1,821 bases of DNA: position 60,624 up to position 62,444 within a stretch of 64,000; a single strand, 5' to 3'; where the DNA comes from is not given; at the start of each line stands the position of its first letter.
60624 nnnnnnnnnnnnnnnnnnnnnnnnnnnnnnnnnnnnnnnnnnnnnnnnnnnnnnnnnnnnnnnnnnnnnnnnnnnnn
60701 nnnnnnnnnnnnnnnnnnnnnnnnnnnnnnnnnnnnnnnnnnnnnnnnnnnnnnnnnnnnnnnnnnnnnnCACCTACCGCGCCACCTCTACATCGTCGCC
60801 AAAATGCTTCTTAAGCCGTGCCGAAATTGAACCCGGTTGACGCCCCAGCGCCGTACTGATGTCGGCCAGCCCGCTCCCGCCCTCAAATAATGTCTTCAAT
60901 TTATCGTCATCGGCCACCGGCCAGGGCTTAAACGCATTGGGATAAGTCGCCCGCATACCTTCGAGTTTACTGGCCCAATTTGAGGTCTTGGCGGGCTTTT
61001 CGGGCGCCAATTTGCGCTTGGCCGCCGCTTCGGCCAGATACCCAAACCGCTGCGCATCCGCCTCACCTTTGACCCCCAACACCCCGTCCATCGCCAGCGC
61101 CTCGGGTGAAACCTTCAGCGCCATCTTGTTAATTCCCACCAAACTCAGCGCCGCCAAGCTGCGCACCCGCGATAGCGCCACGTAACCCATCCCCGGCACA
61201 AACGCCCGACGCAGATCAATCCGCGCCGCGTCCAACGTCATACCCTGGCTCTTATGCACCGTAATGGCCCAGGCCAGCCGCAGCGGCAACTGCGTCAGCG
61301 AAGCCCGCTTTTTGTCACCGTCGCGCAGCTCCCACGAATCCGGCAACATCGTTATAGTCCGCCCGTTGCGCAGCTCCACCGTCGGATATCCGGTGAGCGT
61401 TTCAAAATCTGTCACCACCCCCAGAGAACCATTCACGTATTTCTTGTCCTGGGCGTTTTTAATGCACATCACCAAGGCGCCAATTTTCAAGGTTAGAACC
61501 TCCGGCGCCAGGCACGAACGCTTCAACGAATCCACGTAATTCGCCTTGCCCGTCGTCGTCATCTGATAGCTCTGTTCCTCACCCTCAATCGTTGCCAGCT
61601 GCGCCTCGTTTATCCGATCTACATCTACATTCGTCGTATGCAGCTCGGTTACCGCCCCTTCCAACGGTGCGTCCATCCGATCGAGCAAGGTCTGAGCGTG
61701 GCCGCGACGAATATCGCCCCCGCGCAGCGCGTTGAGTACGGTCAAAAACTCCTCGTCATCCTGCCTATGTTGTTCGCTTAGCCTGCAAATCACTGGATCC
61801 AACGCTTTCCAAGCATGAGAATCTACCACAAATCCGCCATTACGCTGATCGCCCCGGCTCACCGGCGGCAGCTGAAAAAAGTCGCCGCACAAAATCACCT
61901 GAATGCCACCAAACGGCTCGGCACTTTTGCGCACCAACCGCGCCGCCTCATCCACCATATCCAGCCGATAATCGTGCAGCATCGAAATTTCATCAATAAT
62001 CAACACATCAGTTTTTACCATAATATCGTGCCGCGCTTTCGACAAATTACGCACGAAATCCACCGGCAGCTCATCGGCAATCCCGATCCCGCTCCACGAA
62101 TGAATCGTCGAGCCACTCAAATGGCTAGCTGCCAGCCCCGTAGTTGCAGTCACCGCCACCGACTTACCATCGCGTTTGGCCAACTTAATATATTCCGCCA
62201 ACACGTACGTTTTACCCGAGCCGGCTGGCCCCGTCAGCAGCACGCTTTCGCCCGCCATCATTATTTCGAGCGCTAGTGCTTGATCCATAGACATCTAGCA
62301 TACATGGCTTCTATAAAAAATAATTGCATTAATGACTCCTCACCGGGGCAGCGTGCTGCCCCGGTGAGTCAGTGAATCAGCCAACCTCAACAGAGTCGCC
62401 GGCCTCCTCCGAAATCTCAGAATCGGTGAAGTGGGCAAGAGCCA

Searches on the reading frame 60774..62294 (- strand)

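Call 9: search_protein_families(library=ncbifam, proteins=[window:60774-62294:-], max_evalue=0.00001)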
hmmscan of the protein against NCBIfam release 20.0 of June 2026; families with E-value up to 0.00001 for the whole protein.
window:60774-62294:- (506 aa): 5 families
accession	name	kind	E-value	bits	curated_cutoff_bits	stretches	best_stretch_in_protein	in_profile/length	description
TIGR01448.2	helicase_RecD2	equivalog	6.4e-23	80.8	500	1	3-352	319-651/713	SF1B family DNA helicase RecD2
TIGR01447.1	recD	equivalog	4.5e-15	55.2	310.15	1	5-149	153-308/597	exodeoxyribonuclease V subunit alpha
TIGR02768.1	TraA_Ti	equivalog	1.3e-13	50.2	590.45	1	4-149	363-493/751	Ti-type conjugative transfer relaxase TraA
NF010464.0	PRK13889.1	subfamily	1.7e-11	42.8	1015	0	2-145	348-476/992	conjugal transfer relaxase TraA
NF008127.0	PRK10875.1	equivalog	1.6e-06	27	671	0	321-378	522-584/619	exodeoxyribonuclease V subunit alpha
